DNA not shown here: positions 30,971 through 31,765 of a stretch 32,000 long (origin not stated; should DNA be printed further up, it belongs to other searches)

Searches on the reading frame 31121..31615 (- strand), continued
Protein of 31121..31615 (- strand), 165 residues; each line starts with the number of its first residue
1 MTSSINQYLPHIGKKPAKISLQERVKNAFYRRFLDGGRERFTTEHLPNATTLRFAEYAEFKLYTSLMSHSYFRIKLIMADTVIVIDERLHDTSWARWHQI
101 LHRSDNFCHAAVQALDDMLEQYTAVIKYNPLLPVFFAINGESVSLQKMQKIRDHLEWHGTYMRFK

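Call 75: list_cluster_members(proteins=[P0001, P0002, P0003, P0006, P0008, P0010, P0011])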
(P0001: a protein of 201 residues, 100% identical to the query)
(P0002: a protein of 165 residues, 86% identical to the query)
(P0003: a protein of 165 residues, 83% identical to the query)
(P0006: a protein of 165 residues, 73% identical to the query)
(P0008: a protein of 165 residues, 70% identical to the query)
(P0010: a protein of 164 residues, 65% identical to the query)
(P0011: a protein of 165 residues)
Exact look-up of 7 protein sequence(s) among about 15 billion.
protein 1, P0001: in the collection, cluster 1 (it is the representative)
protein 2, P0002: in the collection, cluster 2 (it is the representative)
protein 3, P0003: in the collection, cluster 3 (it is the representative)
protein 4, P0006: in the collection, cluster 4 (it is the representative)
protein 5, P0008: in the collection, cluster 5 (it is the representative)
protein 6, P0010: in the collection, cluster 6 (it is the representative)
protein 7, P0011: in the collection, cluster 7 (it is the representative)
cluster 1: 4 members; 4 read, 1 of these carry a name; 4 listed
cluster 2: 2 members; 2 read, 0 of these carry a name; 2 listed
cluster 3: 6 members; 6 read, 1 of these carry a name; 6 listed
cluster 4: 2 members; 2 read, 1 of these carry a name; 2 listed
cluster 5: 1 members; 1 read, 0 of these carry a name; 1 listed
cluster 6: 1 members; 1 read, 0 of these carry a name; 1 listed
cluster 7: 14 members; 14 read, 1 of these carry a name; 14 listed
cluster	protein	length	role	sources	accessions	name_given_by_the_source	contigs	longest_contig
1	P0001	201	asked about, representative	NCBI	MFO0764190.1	MAG: hypothetical protein U0518_05050 [Candidatus Gracilibacteria bacterium]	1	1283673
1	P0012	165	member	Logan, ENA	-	-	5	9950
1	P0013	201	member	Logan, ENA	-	-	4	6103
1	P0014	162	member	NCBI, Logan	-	-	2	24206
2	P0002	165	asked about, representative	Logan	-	-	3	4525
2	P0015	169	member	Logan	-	-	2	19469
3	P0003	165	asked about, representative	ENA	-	-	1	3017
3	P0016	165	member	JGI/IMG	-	hypothetical protein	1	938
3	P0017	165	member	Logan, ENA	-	-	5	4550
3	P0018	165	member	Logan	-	-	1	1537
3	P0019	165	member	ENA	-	-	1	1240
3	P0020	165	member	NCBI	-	-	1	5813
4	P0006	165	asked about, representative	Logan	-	-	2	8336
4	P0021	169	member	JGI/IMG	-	hypothetical protein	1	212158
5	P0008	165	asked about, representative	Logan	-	-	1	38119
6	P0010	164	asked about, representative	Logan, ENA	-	-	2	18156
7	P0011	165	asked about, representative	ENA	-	-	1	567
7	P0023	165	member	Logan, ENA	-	-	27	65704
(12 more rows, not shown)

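Call 76: find_encoding_contigs(protein=P0023, flank=10000, max_places=3)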
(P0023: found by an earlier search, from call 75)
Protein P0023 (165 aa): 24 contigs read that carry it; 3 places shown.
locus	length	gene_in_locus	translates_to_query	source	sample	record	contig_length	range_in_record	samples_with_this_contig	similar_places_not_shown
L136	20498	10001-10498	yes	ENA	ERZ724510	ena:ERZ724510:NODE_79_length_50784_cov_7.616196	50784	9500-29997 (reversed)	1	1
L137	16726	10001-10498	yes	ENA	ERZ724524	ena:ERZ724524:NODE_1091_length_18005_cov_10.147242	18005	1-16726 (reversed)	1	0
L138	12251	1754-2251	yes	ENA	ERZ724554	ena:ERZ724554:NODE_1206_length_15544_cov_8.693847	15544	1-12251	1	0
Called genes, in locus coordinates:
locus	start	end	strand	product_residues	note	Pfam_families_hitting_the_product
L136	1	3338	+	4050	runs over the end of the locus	-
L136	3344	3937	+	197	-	-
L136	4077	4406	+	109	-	-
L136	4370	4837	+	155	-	-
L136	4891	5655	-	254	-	-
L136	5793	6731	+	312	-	PF00890:FAD_binding_2 (faint), PF07992:Pyr_redox_2, PF13738:Pyr_redox_3, PF00070:Pyr_redox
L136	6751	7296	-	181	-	-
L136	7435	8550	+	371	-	-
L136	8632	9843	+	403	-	-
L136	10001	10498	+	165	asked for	-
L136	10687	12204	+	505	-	-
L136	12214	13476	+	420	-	PF13191:AAA_16 (faint), PF00004:AAA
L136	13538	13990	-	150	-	-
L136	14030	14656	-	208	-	-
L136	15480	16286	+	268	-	-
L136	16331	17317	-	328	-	-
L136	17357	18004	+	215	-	-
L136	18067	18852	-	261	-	PF00889:EF_TS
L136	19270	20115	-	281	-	PF00318:Ribosomal_S2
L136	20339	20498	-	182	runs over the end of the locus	-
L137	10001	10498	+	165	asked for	-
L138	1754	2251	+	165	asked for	-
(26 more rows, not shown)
